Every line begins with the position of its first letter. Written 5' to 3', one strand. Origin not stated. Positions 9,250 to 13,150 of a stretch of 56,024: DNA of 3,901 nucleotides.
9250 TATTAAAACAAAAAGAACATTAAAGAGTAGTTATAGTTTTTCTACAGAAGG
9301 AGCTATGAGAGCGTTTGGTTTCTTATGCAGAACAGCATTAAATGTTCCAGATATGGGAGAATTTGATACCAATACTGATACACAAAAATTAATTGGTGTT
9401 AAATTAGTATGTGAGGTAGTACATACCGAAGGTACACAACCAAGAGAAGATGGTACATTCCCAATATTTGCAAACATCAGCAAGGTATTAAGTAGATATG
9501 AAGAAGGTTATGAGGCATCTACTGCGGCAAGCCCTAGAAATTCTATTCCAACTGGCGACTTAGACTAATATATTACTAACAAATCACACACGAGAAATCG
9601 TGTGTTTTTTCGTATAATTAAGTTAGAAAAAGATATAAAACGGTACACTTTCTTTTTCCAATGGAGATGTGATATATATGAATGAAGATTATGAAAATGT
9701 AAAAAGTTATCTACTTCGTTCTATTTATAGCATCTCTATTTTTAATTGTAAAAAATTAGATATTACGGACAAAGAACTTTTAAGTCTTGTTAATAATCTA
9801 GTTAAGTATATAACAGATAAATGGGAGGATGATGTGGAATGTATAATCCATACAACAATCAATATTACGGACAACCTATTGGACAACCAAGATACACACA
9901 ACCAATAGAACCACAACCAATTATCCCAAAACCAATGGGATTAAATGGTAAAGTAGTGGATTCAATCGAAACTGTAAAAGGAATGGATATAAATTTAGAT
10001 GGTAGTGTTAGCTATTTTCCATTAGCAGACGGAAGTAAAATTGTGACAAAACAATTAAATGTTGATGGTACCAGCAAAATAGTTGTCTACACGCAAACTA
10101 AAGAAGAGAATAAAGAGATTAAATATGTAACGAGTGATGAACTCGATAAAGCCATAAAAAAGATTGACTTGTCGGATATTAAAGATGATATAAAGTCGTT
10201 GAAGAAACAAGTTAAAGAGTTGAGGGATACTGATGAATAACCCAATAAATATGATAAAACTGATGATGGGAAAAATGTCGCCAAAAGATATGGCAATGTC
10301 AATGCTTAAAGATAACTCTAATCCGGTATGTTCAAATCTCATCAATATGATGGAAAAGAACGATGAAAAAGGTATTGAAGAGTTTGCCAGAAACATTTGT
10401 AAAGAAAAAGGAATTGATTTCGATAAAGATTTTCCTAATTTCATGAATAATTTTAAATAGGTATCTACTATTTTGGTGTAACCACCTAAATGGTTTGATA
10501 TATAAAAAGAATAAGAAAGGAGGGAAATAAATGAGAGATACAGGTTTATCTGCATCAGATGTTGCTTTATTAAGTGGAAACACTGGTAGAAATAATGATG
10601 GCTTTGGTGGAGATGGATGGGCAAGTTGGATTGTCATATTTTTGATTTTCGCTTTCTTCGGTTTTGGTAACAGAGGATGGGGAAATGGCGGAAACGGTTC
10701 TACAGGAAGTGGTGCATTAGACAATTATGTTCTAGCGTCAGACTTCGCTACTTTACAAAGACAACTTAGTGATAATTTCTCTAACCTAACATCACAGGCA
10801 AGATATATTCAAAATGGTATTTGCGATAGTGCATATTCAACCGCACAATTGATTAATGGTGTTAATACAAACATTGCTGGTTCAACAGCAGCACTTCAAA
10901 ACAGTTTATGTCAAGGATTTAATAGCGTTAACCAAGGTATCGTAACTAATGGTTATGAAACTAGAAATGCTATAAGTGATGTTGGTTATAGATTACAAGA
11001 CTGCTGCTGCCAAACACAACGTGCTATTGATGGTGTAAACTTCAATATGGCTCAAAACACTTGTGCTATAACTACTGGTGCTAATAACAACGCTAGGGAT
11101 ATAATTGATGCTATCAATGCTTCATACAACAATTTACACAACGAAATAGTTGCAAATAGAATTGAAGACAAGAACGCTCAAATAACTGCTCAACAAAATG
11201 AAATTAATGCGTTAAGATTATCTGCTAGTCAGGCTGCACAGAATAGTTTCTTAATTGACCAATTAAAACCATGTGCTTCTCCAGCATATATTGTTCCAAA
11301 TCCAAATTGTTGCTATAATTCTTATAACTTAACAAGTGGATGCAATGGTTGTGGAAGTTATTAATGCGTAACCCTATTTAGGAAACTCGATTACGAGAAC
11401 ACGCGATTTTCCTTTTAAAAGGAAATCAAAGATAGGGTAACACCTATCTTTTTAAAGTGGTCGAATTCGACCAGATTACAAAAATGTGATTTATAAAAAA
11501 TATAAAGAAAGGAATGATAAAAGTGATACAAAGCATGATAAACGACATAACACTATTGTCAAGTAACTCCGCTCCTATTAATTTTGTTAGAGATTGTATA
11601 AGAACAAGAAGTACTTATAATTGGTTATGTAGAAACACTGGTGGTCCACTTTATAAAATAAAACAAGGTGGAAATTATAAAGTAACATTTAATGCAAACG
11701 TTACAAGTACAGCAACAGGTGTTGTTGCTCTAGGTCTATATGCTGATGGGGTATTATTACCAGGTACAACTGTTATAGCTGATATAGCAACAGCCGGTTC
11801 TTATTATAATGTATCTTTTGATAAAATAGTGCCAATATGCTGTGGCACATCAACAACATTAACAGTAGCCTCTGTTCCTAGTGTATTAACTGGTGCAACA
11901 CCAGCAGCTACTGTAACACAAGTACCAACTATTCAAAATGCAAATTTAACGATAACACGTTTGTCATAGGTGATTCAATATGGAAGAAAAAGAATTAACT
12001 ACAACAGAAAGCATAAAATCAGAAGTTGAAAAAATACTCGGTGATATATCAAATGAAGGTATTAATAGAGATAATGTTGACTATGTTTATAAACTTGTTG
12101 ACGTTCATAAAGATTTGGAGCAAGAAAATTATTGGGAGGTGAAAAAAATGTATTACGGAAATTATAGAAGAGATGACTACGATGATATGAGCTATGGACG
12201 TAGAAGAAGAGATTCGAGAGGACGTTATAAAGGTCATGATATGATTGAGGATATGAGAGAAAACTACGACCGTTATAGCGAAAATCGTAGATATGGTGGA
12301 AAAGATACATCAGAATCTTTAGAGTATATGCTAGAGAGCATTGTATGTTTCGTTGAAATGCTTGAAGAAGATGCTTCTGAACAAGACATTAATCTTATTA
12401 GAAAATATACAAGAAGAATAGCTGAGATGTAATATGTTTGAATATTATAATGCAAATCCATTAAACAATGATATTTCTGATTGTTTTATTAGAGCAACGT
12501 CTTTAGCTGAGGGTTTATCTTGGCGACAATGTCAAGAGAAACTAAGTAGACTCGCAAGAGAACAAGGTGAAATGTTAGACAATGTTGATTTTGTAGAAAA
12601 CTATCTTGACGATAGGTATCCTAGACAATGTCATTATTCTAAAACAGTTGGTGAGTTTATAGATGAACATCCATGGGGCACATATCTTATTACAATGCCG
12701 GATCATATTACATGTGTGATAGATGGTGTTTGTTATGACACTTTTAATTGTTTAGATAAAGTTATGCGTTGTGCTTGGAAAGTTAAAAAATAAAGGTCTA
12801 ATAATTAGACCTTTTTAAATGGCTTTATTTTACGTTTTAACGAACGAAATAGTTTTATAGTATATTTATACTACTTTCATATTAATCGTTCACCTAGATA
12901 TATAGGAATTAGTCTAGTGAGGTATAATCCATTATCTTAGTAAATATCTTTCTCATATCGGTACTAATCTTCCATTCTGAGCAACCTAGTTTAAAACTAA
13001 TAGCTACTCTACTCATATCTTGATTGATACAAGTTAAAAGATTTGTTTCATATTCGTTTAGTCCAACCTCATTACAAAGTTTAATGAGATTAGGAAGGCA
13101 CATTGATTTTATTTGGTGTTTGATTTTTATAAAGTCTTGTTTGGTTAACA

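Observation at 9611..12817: Terminator-bounded accessory cassette of six to seven low-complexity, Cys-rich or BclA-C-like proteins at the end of the early arm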

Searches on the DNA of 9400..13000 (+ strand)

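Call 4: search_dna_similar(query=window:9400-13000:+, collection=phages, mode=near, max_rows=30)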
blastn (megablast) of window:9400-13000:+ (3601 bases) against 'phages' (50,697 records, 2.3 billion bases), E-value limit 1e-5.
No match.

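Call 91: search_rna_families(sources=[L046, L036], threshold=gathering)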
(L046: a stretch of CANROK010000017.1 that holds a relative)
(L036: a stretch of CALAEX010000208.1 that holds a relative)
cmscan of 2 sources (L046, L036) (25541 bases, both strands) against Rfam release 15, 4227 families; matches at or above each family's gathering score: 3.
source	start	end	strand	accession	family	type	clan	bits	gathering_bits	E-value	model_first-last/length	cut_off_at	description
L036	6442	6723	+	RF00028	Intron_gpI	Intron;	-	69.7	50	4.9e-16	1-253/253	no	Group I catalytic intron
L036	11845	11947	+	RF02924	skipping-rope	Gene; sRNA;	-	58.8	36.7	6.5e-12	1-80/80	no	skipping-rope RNA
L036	8593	8663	+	RF00005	tRNA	Gene; tRNA;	CL00001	51.9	29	1.2e-08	1-71/71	no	tRNA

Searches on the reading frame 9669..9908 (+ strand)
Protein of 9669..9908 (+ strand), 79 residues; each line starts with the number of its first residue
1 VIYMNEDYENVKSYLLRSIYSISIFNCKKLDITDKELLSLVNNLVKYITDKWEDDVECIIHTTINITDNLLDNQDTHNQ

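Call 5: search_protein_families(library=pfam, proteins=[window:9669-9908:+], max_evalue=1)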
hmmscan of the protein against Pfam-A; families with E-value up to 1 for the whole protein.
window:9669-9908:+ (79 aa): 1 family
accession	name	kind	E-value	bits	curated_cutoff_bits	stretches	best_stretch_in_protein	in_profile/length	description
PF08066.17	PMC2NT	-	0.0092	17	23.3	1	28-76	27-84/91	PMC2NT (NUC016) domain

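Call 6: search_protein_families(library=phrogs, proteins=[window:9669-9908:+], max_evalue=0.01)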
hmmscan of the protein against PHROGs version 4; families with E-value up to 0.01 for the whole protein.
window:9669-9908:+ (79 aa): 0 families

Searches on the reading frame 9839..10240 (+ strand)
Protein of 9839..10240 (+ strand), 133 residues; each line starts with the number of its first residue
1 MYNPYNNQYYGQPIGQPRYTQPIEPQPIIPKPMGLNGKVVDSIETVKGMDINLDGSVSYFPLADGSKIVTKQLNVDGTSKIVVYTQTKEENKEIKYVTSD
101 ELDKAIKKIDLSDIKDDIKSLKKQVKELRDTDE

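Call 5: search_protein_families(library=pfam, proteins=[window:9839-10240:+], max_evalue=1)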
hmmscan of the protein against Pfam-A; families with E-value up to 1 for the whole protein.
window:9839-10240:+ (133 aa): 2 families
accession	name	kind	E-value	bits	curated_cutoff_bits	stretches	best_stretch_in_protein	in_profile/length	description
PF12761.13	End3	-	0.034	14.8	25.2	1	100-129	72-101/115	Actin cytoskeleton-regulatory complex protein END3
PF05397.17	Med15_fungi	-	0.045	14.4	25.2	1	39-109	35-102/112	Mediator complex subunit 15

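Call 6: search_protein_families(library=phrogs, proteins=[window:9839-10240:+], max_evalue=0.01)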
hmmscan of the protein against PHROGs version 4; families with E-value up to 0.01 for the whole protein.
window:9839-10240:+ (133 aa): 2 families
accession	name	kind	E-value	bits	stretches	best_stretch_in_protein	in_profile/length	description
phrog_21718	-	unknown function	0.00048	21.1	1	6-123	23-149/159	-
phrog_22902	-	unknown function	0.0056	17.1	1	62-121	210-270/307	-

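Call 71: search_protein_families(library=ncbifam, proteins=[window:9839-10237:+], max_evalue=0.1)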
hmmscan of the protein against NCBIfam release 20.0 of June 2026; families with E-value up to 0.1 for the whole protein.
window:9839-10237:+ (133 aa): 1 family
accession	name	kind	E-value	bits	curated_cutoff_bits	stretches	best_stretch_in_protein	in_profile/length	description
NF041159.1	Rham_dhyd_Thplmales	equivalog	0.07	12.5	450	1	68-127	20-79/253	L-rhamnose 1-dehydrogenase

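Call 72: search_protein_families(library=padloc, proteins=[window:9839-10237:+], max_evalue=0.1)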
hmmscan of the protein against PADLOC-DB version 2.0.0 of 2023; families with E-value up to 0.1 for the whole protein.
window:9839-10237:+ (133 aa): 0 families

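Call 79: search_dna_similar(query=window:9839-10237:+, collection=phages, mode=protein, max_rows=40, max_evalue=0.001)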
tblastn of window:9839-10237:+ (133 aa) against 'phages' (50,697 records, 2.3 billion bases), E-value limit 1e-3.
Records with a match: 5; places in all: 5; records where one place covers at least 80% of the query: 0.
Best place of each record, by identity: 60-80% 1; <60% 4.
By first word of the organism name: Bacteriophage 3; bajarodcaudo 1; Dulem 1.
By host as written in the record: - 4; Propithecus coquereli 1.
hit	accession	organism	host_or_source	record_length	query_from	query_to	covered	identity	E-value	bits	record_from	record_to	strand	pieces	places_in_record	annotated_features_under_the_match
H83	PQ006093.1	bajarodcaudo virus 2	Neotoma bryanti feces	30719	35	84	38%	66.0%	8e-13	69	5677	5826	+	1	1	hypothetical protein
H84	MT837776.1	Bacteriophage sp.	human fecal samples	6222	35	94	45%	41.8%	1e-8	57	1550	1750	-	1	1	record has no annotation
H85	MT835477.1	Bacteriophage sp.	human fecal samples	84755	34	93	45%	40.0%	1e-8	57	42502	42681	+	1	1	record has no annotation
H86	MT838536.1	Bacteriophage sp.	human fecal samples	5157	35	84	38%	48.0%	1e-4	45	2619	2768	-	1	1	record has no annotation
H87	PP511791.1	Dulem virus 39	Propithecus coquereli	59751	34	93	45%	35.0%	9e-4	43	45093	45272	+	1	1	hypothetical protein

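Call 88: search_solved_structures(query=A5, max_evalue=10, show_alignments=2)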
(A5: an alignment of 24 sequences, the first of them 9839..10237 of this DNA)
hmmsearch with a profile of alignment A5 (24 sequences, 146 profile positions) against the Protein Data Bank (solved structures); distinct sequences matched with E-value up to 10: 5.
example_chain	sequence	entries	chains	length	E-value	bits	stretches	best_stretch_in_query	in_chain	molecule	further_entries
2byk_B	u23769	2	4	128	0.13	15.6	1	98-145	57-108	CHRAC-14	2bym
8a3k_UNK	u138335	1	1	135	0.57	13.5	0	115-143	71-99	sc-apCC-4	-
1vjh_A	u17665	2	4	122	0.84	12.9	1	41-118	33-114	Bet v I allergen family | Uncharacterized protein At1g24000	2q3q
3g7c_A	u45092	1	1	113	1.7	11.9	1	88-143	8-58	Occludin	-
3n4x_A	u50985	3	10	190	2.4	11.4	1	88-144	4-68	Monopolin complex subunit CSM1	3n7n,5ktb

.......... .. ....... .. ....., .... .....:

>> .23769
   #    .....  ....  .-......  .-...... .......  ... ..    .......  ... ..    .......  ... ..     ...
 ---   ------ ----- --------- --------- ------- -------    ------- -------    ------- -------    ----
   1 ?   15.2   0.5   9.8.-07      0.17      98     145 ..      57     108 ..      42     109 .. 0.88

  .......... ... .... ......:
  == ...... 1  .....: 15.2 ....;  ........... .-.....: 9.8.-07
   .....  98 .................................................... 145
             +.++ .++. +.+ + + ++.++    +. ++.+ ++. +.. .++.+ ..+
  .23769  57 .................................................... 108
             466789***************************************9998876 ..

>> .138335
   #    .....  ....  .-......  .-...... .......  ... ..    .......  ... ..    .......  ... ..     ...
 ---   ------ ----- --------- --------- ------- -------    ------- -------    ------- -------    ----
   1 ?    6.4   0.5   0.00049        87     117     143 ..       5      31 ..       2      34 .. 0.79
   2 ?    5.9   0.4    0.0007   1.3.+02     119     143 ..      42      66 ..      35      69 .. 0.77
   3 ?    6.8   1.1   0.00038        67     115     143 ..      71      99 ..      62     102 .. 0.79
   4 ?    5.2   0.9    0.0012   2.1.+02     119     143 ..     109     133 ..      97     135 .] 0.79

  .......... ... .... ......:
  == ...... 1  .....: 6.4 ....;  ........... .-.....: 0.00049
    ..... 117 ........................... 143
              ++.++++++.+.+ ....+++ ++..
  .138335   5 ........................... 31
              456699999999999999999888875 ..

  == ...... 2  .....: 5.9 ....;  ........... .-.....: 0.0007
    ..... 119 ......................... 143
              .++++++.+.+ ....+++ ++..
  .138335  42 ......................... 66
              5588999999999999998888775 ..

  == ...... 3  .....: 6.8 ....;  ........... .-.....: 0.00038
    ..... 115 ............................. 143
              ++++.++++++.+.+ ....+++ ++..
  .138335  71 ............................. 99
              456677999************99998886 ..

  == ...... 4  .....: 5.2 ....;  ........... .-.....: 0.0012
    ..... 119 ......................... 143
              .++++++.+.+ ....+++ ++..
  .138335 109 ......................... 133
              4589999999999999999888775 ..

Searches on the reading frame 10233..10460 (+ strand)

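Call 5: search_protein_families(library=pfam, proteins=[window:10233-10460:+], max_evalue=1)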
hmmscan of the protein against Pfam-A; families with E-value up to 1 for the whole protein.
window:10233-10460:+ (75 aa): 2 families
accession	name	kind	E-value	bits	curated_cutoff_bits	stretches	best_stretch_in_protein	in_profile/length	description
PF05527.17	TNFAIP8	-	0.02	15.2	22.5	1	7-57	10-62/181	Tumor necrosis factor alpha-induced protein 8-like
PF19317.4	Gag_p24_C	-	0.043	14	25.9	1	18-52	40-72/74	Gag protein p24 C-terminal domain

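Call 6: search_protein_families(library=phrogs, proteins=[window:10233-10460:+], max_evalue=0.01)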
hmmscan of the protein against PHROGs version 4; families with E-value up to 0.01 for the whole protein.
window:10233-10460:+ (75 aa): 0 families

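Call 71: search_protein_families(library=ncbifam, proteins=[window:10233-10457:+], max_evalue=0.1)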
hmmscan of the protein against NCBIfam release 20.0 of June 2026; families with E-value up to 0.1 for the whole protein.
window:10233-10457:+ (75 aa): 0 families

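Call 72: search_protein_families(library=padloc, proteins=[window:10233-10457:+], max_evalue=0.1)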
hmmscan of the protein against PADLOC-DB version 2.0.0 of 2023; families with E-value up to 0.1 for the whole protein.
window:10233-10457:+ (75 aa): 0 families
